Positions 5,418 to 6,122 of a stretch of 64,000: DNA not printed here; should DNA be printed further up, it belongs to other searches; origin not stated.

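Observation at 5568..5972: HepT toxin carries Gln in place of the catalytic Arg of the HEPN Rx4H motif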

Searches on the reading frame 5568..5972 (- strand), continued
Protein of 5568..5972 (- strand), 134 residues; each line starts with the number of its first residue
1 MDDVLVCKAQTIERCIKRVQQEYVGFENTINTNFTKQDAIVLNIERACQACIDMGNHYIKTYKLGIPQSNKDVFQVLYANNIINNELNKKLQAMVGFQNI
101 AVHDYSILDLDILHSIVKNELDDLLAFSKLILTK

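Call 13: find_encoding_contigs(protein=P0003, flank=6000, max_places=2)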
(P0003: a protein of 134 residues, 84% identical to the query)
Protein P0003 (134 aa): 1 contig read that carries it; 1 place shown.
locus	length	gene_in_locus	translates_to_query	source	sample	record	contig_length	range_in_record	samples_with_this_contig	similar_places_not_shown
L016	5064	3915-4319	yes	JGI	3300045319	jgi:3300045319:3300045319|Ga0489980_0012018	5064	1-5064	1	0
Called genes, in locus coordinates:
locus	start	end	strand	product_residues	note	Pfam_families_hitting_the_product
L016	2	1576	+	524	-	?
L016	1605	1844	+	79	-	-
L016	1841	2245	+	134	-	PF01850:PIN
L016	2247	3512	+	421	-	PF01979:Amidohydro_1 (faint), PF12890:DHOase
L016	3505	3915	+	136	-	PF01909:NTP_transf_2 (weak), PF18765:Polbeta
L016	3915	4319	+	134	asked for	PF01934:HepT-like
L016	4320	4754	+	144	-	-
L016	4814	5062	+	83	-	?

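Call 15: search_protein_representatives(protein=window:5568-5972:-)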
Query: 134 residues. Proteins with E-value up to 0.001 (for the whole library): 2469; up to 1e-10: 605; up to 1e-30: 16. The best 150 are listed.
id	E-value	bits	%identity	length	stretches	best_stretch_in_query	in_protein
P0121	1.4e-38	148.3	51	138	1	1-131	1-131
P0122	9.6e-37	142.3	51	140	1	2-132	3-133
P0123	5.5e-35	136.6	49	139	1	2-132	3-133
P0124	6.6e-35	136.3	48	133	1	1-132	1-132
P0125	4.0e-34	133.8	51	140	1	2-132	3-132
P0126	4.1e-34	133.8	45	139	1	1-132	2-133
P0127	6.7e-33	129.9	49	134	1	1-132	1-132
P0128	8.6e-33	129.5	48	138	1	2-132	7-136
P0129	1.1e-32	129.2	49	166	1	1-132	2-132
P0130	1.6e-32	128.6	45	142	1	3-130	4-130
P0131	3.1e-32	127.7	44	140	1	1-132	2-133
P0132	3.8e-32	127.4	45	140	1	2-129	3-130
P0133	1.8e-31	125.3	45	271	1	3-124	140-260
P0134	2.5e-31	124.8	43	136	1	1-132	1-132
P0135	5.3e-31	123.7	48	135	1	1-131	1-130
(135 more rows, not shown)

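Call 19: find_related_loci(query=A1, collection=genome_contigs, flank=5000)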
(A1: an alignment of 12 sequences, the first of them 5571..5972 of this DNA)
Query A1 (134 aa) in genome_contigs; peptide patterns used: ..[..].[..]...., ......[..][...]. (x = any residue, [..] = any of these).
123 stretches matched a pattern; 117 encode a relative of the query (tblastn E <= 1e-3); the best 80 are kept; 80 distinct loci.
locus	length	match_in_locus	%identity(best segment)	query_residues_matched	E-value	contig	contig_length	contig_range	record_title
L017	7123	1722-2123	81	1-134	1e-72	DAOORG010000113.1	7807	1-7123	MAG TPA_asm: Chitinophagales bacterium isolate AMR_MDS_2551 NODE_11501_length_7807_cov_21.210010, whole genome shotgun s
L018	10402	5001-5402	68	1-134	5e-59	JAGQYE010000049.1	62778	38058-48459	MAG: Bacteroidetes bacterium isolate HKST-UBA57 k127_904172, whole genome shotgun sequence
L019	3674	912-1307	52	1-132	1e-44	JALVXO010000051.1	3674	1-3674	MAG: Campylobacteraceae bacterium isolate M10_metabat2_scaf2bin.114 M10_NODE_18481_length_3674_cov_3.669298, whole genom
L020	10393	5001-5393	53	1-131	1e-43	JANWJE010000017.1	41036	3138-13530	MAG: Parachlamydiaceae bacterium isolate CRAIB_MAG59 c_000000024003, whole genome shotgun sequence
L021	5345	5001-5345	57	1-115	1e-43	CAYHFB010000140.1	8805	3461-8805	MAG TPA_asm: uncultured candidatus Brocadiaceae bacterium isolate ERP119702_co1_214 genome assembly, contig: NODE_10989_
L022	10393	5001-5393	51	2-132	2e-43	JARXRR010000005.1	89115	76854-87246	Chromatiaceae bacterium AAb-1 NODE_17_length_89017_cov_60.077435, whole genome shotgun sequence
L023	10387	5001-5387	56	3-134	2e-43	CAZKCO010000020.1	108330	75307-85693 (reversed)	MAG TPA_asm: uncultured Roseivirgaceae bacterium isolate SRP063590_co1_48 genome assembly, contig: NODE_177_length_10833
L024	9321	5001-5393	50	3-133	4e-43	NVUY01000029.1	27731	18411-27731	MAG: Sulfurovum sp. isolate NORP77 Contig_source1383C_3493, whole genome shotgun sequence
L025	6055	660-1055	52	1-132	6e-43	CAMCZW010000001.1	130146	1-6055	MAG: bacterium UBP8_UBA817 isolate MH-08apr19-105 genome assembly, contig: MH-08apr19-C190, whole genome shotgun sequenc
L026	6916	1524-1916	49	3-133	8e-42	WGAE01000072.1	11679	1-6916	MAG: Campylobacterales bacterium isolate S143_45 k151_22636, whole genome shotgun sequence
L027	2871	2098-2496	46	1-133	9e-42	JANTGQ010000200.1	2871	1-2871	MAG: Nitratifractor sp. isolate bin10079 c_000000041881, whole genome shotgun sequence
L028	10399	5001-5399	50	2-134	5e-42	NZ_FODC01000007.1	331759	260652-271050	Duganella sp. CF517, whole genome shotgun sequence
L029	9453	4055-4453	47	1-133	4e-41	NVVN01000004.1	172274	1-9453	MAG: Sulfurovum sp. isolate NORP62 Contig_source1383C_217, whole genome shotgun sequence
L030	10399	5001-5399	46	2-134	4e-38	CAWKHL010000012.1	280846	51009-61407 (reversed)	MAG: uncultured Acidobacteriota bacterium isolate MFD02416.bin.2.80 genome assembly, contig: contig_70489, whole genome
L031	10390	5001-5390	52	2-132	2e-41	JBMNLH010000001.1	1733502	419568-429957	MAG: Bacillota bacterium isolate SBF912LR0HQ0223 contig_25203, whole genome shotgun sequence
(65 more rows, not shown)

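Call 20: list_cluster_members(proteins=[P0001, window:5571-5972:-, P0002, window:5975-6382:-])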
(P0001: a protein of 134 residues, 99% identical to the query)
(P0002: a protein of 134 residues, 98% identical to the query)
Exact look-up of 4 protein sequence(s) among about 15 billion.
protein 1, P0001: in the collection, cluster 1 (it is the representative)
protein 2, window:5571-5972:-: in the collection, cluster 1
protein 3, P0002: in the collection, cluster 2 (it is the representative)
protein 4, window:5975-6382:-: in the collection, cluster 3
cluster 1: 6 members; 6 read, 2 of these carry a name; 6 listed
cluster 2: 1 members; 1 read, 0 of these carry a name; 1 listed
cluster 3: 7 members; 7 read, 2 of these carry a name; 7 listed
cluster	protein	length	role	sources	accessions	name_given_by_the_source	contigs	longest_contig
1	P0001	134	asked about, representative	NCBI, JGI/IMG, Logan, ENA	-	uncharacterized protein YutE (UPF0331/DUF86 family)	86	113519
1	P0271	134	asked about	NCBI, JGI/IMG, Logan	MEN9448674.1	MAG: hypothetical protein RJA25_1964 [Bacteroidota bacterium] | uncharacterized protein YutE (UPF0331/DUF86 family)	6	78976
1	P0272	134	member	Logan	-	-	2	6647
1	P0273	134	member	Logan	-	-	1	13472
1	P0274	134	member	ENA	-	-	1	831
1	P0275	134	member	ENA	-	-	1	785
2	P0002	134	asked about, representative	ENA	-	-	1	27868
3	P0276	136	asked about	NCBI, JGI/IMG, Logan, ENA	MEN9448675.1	MAG: hypothetical protein RJA25_1965 [Bacteroidota bacterium] | predicted nucleotidyltransferase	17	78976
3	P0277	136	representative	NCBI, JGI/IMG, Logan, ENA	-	predicted nucleotidyltransferase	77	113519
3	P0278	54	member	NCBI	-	-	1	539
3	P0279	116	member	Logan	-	-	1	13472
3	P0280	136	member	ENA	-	-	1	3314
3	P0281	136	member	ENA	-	-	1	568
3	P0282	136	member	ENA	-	-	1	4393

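Call 23: find_encoding_contigs(protein=P0272, flank=7000, max_places=5)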
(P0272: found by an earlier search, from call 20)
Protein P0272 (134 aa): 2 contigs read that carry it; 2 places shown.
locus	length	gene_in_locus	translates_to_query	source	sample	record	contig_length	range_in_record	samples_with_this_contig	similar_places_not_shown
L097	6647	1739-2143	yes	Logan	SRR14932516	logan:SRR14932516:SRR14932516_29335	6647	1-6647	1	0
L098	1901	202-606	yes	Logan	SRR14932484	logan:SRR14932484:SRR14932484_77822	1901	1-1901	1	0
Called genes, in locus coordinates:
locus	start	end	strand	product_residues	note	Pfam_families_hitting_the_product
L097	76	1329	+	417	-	PF12890:DHOase, PF01979:Amidohydro_1 (faint)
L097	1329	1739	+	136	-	PF01909:NTP_transf_2 (weak), PF18765:Polbeta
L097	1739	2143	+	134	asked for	PF01934:HepT-like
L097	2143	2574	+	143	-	-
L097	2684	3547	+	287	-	PF00535:Glycos_transf_2, PF10111:Glyco_tranf_2_2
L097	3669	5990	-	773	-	PF21544:PorZ_N_b_propeller, PF13585:CHU_C (faint), PF07494:Reg_prop (weak), PF18962:Por_Secre_tail (weak)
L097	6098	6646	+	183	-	?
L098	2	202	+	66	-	?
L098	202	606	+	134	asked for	PF01934:HepT-like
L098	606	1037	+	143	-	-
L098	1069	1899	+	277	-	?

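Call 24: find_encoding_contigs(protein=P0273, flank=7000, max_places=5)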
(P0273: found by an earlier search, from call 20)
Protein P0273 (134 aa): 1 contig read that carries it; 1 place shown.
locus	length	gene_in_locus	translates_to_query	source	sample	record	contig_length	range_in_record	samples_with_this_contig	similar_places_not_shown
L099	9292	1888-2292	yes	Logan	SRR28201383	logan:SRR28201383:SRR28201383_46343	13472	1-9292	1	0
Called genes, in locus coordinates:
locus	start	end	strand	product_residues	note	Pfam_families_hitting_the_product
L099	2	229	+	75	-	?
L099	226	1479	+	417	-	PF12890:DHOase, PF01979:Amidohydro_1 (faint)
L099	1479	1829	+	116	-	PF01909:NTP_transf_2 (weak), PF18765:Polbeta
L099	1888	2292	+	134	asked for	PF01934:HepT-like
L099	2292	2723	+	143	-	-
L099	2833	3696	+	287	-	PF00535:Glycos_transf_2, PF10111:Glyco_tranf_2_2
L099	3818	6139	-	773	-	PF21544:PorZ_N_b_propeller, PF13585:CHU_C (faint), PF07494:Reg_prop (weak), PF18962:Por_Secre_tail (weak)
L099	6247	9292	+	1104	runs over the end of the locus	PF00133:tRNA-synt_1, PF09334:tRNA-synt_1g (weak), PF08264:Anticodon_1, PF19302:DUF5915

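Call 36: search_protein_families(library=padloc, proteins=[window:5568-5972:-], max_evalue=0.01)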
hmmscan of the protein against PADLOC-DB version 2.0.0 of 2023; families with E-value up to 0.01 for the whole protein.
window:5568-5972:- (134 aa): 0 families

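Call 47: predict_structure(alignment_id=A2)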
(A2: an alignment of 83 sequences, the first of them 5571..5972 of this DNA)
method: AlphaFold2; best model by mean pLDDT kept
length: 134 residues; sequences in the alignment: 83
mean_pLDDT: 92.1   pTM: 0.86
mean pLDDT of the five models: 92.1, 91.0, 90.7, 89.9, 89.7
residues with pLDDT >= 90: 102; 70-90: 26; 50-70: 6; < 50: 0
segments of 3 or more residues with pLDDT < 50: none
pLDDT, mean of each block of 10 residues (from residue 1): 93 97 89 89 95 97 95 97 97 89 72 89 96 94
secondary structure, 60 per line:
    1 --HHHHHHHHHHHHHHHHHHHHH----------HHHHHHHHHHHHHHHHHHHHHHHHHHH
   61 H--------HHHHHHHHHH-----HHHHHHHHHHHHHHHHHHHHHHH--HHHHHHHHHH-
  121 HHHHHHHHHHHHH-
elements in order: H3-23 H34-61 H70-79 H85-107 H110-119 H121-133

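Call 50: fold_search(model_id=the predicted structure, library=pdb)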
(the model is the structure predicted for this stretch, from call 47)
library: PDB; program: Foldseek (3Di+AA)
matches with E <= 10: 327; with E <= 0.001: 23
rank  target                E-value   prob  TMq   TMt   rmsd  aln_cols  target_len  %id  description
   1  6m6u_H                1.2e-10  1.00  0.94  0.97   1.0       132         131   45  Crystal structure the toxin-antitoxin MntA-HpeT mutant-D39ED41E (released 2020-09-30)
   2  6m6u_G                4.2e-10  1.00  0.92  0.95   1.1       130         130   46  Crystal structure the toxin-antitoxin MntA-HpeT mutant-D39ED41E (released 2020-09-30)
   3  6m6w_B                4.4e-10  1.00  0.95  0.96   1.1       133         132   44  Crystal structure the toxin-antitoxin MntA-HpeT mutant-Y104A (released 2020-09-30)
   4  6m6u_D                5.4e-10  1.00  0.92  0.94   1.6       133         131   45  Crystal structure the toxin-antitoxin MntA-HpeT mutant-D39ED41E (released 2020-09-30)
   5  7bxo_F                6.3e-10  1.00  0.93  0.95   1.1       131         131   46  Crystal structure of the toxin-antitoxin with AMP-PNP (released 2020-09-30)
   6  5yep_B                7.3e-10  1.00  0.95  0.95   1.5       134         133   46  Crystal structure of SO_3166-SO_3165 from Shewanella oneidensis (released 2018-03-28)
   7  7bxo_G                7.7e-10  1.00  0.94  0.96   1.2       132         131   45  Crystal structure of the toxin-antitoxin with AMP-PNP (released 2020-09-30)
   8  6m6w_H                1.0e-09  1.00  0.93  0.97   0.9       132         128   45  Crystal structure the toxin-antitoxin MntA-HpeT mutant-Y104A (released 2020-09-30)
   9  7bxo_D                1.3e-09  1.00  0.92  0.95   1.4       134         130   44  Crystal structure of the toxin-antitoxin with AMP-PNP (released 2020-09-30)
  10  6m6u_I                1.6e-09  1.00  0.91  0.95   1.7       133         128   43  Crystal structure the toxin-antitoxin MntA-HpeT mutant-D39ED41E (released 2020-09-30)
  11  7bxo_H                1.9e-09  1.00  0.91  0.94   1.6       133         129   44  Crystal structure of the toxin-antitoxin with AMP-PNP (released 2020-09-30)
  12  5yep_C                2.5e-09  1.00  0.90  0.92   1.6       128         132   46  Crystal structure of SO_3166-SO_3165 from Shewanella oneidensis (released 2018-03-28)
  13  6m6w_G                5.3e-09  1.00  0.92  0.95   1.1       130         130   45  Crystal structure the toxin-antitoxin MntA-HpeT mutant-Y104A (released 2020-09-30)
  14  6m6w_D                6.5e-09  1.00  0.90  0.93   2.1       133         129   41  Crystal structure the toxin-antitoxin MntA-HpeT mutant-Y104A (released 2020-09-30)
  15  7ae6_B                2.8e-04  1.00  0.83  0.78   2.5       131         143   20  Crystal structure of di-AMPylated HEPN(R102A) toxin (released 2020-12-30)
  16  7ae8_D                3.4e-04  1.00  0.84  0.76   2.3       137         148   20  Crystal structure of HEPN(R102A) toxin (released 2020-12-30)
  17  7ae8_A                4.6e-04  1.00  0.86  0.76   2.2       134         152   19  Crystal structure of HEPN(R102A) toxin (released 2020-12-30)
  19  7ae8_C                6.2e-04  1.00  0.86  0.81   2.4       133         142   20  Crystal structure of HEPN(R102A) toxin (released 2020-12-30)
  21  7ae8_B                8.0e-04  1.00  0.85  0.77   2.4       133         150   20  Crystal structure of HEPN(R102A) toxin (released 2020-12-30)
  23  7ae6_A                9.8e-04  1.00  0.83  0.76   2.6       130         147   20  Crystal structure of di-AMPylated HEPN(R102A) toxin (released 2020-12-30)
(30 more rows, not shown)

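Call 56: list_cluster_members(proteins=[P0007, P0008, P0004, P0013, P0003, P0011, P0005, P0006, P0009, P0010])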
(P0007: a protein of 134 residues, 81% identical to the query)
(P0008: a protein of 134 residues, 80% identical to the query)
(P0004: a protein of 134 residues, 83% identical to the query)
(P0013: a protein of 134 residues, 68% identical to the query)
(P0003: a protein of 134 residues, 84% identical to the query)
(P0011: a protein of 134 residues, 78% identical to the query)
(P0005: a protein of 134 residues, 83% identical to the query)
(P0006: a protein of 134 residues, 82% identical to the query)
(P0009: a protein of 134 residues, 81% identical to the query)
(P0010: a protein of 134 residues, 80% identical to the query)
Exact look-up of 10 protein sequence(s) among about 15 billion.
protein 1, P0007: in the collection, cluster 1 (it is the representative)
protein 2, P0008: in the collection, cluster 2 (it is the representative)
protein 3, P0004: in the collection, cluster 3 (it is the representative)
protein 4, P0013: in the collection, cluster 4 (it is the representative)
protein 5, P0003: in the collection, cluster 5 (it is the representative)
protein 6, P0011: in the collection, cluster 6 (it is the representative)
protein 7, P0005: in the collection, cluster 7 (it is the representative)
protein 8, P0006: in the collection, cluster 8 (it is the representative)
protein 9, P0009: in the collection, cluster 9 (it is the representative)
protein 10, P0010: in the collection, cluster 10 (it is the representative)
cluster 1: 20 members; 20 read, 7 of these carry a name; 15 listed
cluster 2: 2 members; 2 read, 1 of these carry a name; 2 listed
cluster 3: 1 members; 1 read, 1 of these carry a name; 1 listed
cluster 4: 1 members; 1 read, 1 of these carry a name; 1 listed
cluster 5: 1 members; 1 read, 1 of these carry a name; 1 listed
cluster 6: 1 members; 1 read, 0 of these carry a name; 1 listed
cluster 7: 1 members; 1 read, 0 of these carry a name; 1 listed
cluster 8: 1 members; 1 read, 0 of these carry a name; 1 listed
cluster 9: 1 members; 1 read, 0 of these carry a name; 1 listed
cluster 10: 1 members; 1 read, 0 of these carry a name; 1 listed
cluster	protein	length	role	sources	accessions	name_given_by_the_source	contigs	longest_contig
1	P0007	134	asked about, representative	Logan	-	-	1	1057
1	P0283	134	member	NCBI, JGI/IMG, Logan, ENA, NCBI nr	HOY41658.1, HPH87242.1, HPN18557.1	MAG TPA: DUF86 domain-containing protein [Chitinophagales bacterium] | uncharacterized protein YutE (UPF0331/DUF86 family) | DUF86 domain-containing protein [Chitinophagales bacterium]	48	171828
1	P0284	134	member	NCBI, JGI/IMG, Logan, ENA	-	uncharacterized protein YutE (UPF0331/DUF86 family)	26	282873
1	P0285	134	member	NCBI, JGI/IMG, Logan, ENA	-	uncharacterized protein YutE (UPF0331/DUF86 family)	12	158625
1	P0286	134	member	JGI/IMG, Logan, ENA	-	uncharacterized protein YutE (UPF0331/DUF86 family)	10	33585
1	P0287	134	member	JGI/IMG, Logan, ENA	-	uncharacterized protein YutE (UPF0331/DUF86 family)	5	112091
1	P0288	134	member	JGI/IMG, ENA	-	uncharacterized protein YutE (UPF0331/DUF86 family)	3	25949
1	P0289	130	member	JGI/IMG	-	uncharacterized protein YutE (UPF0331/DUF86 family)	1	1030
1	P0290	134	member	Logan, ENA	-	-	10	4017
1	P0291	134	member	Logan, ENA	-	-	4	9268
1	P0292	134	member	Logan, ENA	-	-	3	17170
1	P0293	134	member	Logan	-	-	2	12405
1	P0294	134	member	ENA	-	-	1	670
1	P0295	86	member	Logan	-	-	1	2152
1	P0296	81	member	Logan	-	-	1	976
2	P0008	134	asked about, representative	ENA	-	-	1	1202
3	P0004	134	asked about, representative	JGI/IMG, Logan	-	uncharacterized protein YutE (UPF0331/DUF86 family)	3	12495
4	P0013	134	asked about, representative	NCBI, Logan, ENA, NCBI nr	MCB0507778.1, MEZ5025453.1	MAG: DUF86 domain-containing protein [Chitinophagales bacterium] | DUF86 domain-containing protein [Bacteroidota bacterium]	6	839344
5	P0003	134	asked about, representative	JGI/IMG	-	uncharacterized protein YutE (UPF0331/DUF86 family)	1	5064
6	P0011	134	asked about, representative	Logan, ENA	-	-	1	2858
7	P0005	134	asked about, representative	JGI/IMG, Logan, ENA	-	-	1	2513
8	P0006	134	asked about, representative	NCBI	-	-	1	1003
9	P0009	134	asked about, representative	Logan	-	-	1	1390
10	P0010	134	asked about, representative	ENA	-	-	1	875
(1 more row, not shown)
